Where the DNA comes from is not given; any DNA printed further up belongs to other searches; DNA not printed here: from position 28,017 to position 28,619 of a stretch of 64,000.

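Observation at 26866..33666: Cell-surface island of five paralogous secreted proteins built from two modules I do not recognise, with an embedded AbrB regulator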

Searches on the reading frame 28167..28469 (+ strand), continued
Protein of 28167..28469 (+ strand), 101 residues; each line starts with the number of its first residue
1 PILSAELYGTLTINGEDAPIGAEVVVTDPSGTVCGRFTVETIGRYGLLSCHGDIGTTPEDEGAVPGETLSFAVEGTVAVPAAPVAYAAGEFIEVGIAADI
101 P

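Call 81: list_cluster_members(proteins=[P0138, P0104, P0097, P0106, P0091, P0162, P0087, P0099, P0165, P0204])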
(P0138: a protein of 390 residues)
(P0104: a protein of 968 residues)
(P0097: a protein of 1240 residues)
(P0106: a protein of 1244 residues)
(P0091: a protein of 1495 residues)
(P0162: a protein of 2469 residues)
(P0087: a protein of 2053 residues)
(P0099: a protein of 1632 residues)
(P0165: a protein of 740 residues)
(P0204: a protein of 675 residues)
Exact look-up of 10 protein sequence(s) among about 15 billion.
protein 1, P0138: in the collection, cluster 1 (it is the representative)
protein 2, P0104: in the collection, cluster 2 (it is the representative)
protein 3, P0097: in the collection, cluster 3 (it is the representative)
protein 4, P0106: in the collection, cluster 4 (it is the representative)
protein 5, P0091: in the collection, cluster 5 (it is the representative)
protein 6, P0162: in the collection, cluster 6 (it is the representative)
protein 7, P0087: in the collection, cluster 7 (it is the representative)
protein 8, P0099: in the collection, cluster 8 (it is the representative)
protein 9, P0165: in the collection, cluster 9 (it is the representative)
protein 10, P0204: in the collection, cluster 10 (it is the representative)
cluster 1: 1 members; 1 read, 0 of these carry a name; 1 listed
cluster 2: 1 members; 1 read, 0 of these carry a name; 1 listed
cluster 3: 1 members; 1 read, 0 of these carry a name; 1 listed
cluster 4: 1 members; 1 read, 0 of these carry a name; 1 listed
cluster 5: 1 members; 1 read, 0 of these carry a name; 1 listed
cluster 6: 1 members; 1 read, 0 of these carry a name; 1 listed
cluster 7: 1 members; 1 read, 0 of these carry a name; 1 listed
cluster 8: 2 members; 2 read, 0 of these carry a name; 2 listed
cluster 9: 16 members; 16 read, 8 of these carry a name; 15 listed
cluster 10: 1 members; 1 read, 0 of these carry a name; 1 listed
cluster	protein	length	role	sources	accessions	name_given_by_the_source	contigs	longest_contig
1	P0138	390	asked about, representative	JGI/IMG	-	-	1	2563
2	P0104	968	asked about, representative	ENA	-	-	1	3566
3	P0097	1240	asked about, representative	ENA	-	-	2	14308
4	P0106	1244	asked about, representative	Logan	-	-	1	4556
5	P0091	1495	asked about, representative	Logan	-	-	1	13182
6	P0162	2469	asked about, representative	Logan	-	-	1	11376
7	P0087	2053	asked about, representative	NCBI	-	-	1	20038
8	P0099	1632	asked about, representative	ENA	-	-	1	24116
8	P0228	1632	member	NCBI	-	-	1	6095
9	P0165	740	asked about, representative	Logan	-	-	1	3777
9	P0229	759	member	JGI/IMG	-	hypothetical protein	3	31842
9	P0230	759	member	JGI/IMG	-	hypothetical protein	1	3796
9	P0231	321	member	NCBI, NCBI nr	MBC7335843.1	MAG: hypothetical protein H5U01_06170, partial [Clostridia bacterium] | hypothetical protein [Clostridia bacterium]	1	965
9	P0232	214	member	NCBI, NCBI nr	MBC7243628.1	MAG: hypothetical protein H5T60_14435, partial [Anaerolineae bacterium] | hypothetical protein [Anaerolineae bacterium]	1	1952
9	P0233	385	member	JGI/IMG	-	hypothetical protein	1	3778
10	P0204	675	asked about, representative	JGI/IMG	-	-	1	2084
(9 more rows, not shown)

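Call 84: find_related_loci(query=A2, collection=viral_contigs, flank=6000)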
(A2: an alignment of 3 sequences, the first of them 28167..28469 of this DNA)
Query A2 (101 aa) in viral_contigs; peptide patterns used: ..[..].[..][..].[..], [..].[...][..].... (x = any residue, [..] = any of these).
153 stretches matched a pattern, but none encodes a relative of the query by tblastn (E <= 1e-3).

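Call 92: search_protein_families(library=ncbifam, proteins=[P0082, P0216, P0072, P0159, P0183, P0090, P0096], max_evalue=0.01)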
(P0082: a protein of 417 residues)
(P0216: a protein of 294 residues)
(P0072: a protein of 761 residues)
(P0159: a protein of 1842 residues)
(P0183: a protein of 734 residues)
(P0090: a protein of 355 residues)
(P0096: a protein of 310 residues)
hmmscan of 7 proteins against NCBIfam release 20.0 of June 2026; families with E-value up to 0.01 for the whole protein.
P0082 (417 aa): 3 families
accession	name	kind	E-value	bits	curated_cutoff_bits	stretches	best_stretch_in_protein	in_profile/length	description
TIGR04126.1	PGF_CTERM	domain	4.5e-07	29.4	24.5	1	392-415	4-27/28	PGF-CTERM sorting domain-containing protein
NF012211.1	tand_rpt_95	domain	0.0002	21.2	90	1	140-211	17-87/98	tandem-95 repeat protein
NF041431.1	S_layer_MEMAR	equivalog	0.0004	19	600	1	349-415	760-818/819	MEMAR_RS02690 family S-layer glycoprotein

P0216 (294 aa): 1 family
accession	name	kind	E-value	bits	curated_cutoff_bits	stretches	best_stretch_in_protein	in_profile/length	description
NF012181.0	MSCRAMM_SdrD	exception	0.0013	16.2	2500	1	151-224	680-754/1379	MSCRAMM family adhesin SdrD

P0072 (761 aa): 13 families
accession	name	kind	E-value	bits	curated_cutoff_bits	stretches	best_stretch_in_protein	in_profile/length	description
TIGR02899.1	spore_safA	subfamily_domain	5.4e-21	74.3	67.85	3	586-627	1-43/44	SafA/ExsA family spore coat assembly protein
NF040883.1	amid_act_ActS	equivalog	1.1e-20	74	375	3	574-627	26-79/242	amidase activator ActS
NF008050.0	PRK10783.1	equivalog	1.1e-17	63.6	508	2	654-758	344-446/457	murein transglycosylase D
NF050804.1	CellDivDipMCaul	equivalog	1.7e-16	60.2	900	2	656-758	311-402/634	cell division endopeptidase DipM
NF004974.0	PRK06347.1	equivalog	7.5e-13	48.3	701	1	558-759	381-591/592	1,4-beta-N-acetylmuramoylhydrolase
NF052398.1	Agg_Promo_Fact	equivalog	3.6e-12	46.9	170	1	654-700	29-75/202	aggregation-promoting factor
NF008399.0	PRK11198.1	equivalog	4.7e-11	43.3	134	1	652-699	94-146/149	peptidoglycan-binding protein LysM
NF042931.1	SAG1386_EF1546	equivalog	9.4e-11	42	80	1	559-626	87-157/158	SAG1386/EF1546 family surface-associated protein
NF008123.1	PRK10871.1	equivalog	1.4e-07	31.3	311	1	577-636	100-159/365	murein hydrolase activator NlpD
TIGR02907.1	spore_VI_D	equivalog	1e-06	28.6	169.85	0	656-699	302-344/344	stage VI sporulation protein D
NF047755.1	LIC_10271_M23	exception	1.2e-06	28.5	180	0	581-629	24-72/207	LIC_10271 family cell wall hydrolase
NF010723.1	PRK14125.1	equivalog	0.0023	17.9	60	0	658-699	37-85/87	cell division suppressor protein YneA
NF047657.1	CellWlHdaseLepto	equivalog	0.007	15.9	400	0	577-626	22-71/221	hypothetical protein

P0159 (1842 aa): 4 families
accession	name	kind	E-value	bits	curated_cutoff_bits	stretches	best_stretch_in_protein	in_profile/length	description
NF041611.1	exoglucan_CbhB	equivalog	8.9e-34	116.7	1950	2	352-539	699-880/997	exoglucanase CbhB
NF047446.1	barrel_OmpL47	domain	1.2e-30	105.8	40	3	1032-1090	5-65/68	OmpL47-type beta-barrel domain-containing protein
NF047441.1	Lepto_OmpL47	equivalog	1.6e-16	60.9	250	3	949-1130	72-272/336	multi-beta-barrel domain surface protein OmpL47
NF033483.0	PknB_PASTA_kin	equivalog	0.0004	19.5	450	0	135-219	265-354/563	Stk1 family PASTA domain-containing Ser/Thr kinase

P0183 (734 aa): 1 family
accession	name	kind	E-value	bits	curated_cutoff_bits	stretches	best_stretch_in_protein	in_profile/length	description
NF038111.1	rhom_dep_M36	equivalog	0.002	15.6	1700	1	120-211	1178-1276/1315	rhombosortase-dependent M36 family metallopeptidase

P0090 (355 aa): 0 families

P0096 (310 aa): 0 families
